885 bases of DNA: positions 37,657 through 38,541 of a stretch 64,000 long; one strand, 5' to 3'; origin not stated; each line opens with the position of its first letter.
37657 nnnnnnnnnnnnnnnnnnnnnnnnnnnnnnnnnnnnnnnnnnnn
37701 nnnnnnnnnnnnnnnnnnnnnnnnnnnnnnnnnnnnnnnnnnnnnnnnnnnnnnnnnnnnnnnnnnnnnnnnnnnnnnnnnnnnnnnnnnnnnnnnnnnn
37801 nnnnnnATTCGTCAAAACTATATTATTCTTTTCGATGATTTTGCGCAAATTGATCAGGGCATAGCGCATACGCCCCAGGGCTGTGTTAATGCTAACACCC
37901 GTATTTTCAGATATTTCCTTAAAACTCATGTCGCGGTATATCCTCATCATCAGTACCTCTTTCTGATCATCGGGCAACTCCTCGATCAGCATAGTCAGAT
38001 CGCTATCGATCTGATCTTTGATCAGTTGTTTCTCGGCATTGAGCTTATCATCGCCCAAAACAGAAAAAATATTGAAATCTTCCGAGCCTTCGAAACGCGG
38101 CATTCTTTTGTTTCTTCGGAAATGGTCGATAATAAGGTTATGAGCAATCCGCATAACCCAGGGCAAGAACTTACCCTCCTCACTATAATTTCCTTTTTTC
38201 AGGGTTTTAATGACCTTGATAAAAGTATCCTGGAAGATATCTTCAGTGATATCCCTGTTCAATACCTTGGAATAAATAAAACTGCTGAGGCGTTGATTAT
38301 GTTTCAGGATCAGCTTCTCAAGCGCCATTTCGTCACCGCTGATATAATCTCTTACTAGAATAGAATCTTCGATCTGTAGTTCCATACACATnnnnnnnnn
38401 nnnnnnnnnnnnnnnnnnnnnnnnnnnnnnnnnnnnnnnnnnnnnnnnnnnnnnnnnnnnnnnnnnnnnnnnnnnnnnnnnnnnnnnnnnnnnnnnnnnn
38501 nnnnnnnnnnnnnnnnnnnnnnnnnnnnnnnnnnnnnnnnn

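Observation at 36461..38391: Tandem duplication of a complete ECF-type sigma factor transcription unit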

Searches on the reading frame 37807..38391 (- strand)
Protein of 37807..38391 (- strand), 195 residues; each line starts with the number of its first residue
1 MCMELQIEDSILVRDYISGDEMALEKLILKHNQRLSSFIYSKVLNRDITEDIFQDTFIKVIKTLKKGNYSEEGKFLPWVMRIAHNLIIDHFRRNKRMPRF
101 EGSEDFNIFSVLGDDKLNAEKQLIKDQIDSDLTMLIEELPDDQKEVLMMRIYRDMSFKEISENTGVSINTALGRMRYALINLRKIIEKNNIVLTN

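Call 6: search_protein_families(library=pfam, proteins=[window:37807-38391:-], max_evalue=1)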
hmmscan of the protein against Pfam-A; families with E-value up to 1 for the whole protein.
window:37807-38391:- (195 aa): 6 families
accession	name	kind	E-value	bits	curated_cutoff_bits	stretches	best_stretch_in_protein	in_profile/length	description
PF04542.20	Sigma70_r2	-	9.2e-14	51.4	24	1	27-96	1-70/71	Sigma-70 region 2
PF08281.18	Sigma70_r4_2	-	1.2e-09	38.1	25.7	1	132-170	4-42/54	Sigma-70, region 4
PF04545.22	Sigma70_r4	-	7.3e-09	35.4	24.1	1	136-184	2-50/50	Sigma-70, region 4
PF07638.17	Sigma70_ECF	-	3.1e-07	30.9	21.1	1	17-178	12-175/185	ECF sigma factor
PF13542.12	HTH_Tnp_ISL3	-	0.064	13.2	27.4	1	153-176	25-48/51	Helix-turn-helix domain of transposase family ISL3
PF04699.19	P16-Arc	-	0.085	13.7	21.9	1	129-165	86-122/150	ARP2/3 complex 16 kDa subunit (p16-Arc)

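Call 7: search_protein_families(library=ncbifam, proteins=[window:37807-38391:-], max_evalue=1)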
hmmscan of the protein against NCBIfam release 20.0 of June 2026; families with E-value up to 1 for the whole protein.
window:37807-38391:- (195 aa): 114 families (the best 25 are shown)
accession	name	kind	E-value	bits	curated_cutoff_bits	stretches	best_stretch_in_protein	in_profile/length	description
NF009166.1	PRK12513.1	equivalog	1.6e-43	148.7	206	1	7-188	7-188/193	RNA polymerase sigma factor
TIGR02937.1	sigma70-ECF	superfamily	1.4e-25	89.9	42.9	1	23-184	2-163/165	sigma-70 family RNA polymerase sigma factor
NF007215.0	PRK09637.1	equivalog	7.8e-25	87.9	212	1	23-187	2-155/181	RNA polymerase sigma factor SigZ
NF007216.0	PRK09638.1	equivalog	3.4e-23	82.3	194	1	7-190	3-178/180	RNA polymerase sigma factor SigY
TIGR02985.1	Sig70_bacteroi1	subfamily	1.4e-22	80.6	126.4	1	25-185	4-161/162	RNA polymerase sigma-70 factor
TIGR02950.1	SigM_subfam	subfamily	2.2e-22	79.6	147.95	1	24-170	2-142/159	RNA polymerase sigma factor, SigM family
NF007223.0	PRK09641.1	equivalog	7.3e-22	78.1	209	1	13-187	9-185/187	RNA polymerase sigma factor SigW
TIGR02959.1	SigZ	equivalog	9.1e-22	77.7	168.65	1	30-187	3-149/170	RNA polymerase sigma factor SigZ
NF006930.0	PRK09415.1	subfamily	1.1e-21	77.5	198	1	20-189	14-178/179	RNA polymerase factor sigma C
NF008888.0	PRK11922.1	equivalog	1.3e-20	74.1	204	1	5-188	13-198/231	RNA polymerase sigma factor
TIGR02952.1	Sig70_famx2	equivalog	5.5e-20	71.9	206.45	1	17-177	6-160/170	ECF subfamily RNA polymerase sigma factor, BldN family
TIGR02989.1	Sig-70_gvs1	subfamily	1e-18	67.8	124.55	1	23-179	2-154/158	RNA polymerase sigma-70 factor, Rhodopirellula/Verrucomicrobium family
NF058625.1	sigma_PG0214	equivalog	2.4e-18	66.4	130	1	25-178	7-156/170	GFO_1088 family ECF-type sigma factor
NF004113.0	PRK05602.1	equivalog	6.5e-18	65.1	208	1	8-189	31-204/211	RNA polymerase sigma factor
NF007229.0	PRK09647.1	equivalog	7.5e-18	64.7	265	1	24-189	46-205/220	RNA polymerase sigma factor SigE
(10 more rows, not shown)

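Call 9: find_encoding_contigs(protein=window:37807-38391:-, flank=6000, max_places=8)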
Protein window:37807-38391:- (195 aa): 4 contigs read that carry it; 3 places shown.
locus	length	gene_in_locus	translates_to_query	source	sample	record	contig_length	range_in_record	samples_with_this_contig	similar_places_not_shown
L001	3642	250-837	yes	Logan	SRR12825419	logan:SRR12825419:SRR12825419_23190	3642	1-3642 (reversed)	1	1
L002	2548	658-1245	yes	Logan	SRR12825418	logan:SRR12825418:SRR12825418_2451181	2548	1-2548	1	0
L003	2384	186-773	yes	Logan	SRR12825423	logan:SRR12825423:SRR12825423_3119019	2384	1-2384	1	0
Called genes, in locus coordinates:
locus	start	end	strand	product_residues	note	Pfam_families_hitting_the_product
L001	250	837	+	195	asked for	PF07638:Sigma70_ECF (weak), PF04542:Sigma70_r2, PF04545:Sigma70_r4, PF08281:Sigma70_r4_2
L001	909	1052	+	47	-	-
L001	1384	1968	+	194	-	PF04542:Sigma70_r2, PF08281:Sigma70_r4_2, PF04545:Sigma70_r4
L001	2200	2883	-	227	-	PF00730:HhH-GPD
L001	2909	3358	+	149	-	PF08534:Redoxin, PF00578:AhpC-TSA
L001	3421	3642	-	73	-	?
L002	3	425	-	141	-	?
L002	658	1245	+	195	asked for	PF07638:Sigma70_ECF (weak), PF04542:Sigma70_r2, PF04545:Sigma70_r4, PF08281:Sigma70_r4_2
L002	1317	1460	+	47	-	-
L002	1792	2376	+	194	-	PF04542:Sigma70_r2, PF08281:Sigma70_r4_2, PF04545:Sigma70_r4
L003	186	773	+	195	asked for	PF07638:Sigma70_ECF (weak), PF04542:Sigma70_r2, PF04545:Sigma70_r4, PF08281:Sigma70_r4_2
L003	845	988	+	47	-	-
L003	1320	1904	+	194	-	PF04542:Sigma70_r2, PF08281:Sigma70_r4_2, PF04545:Sigma70_r4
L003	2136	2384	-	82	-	?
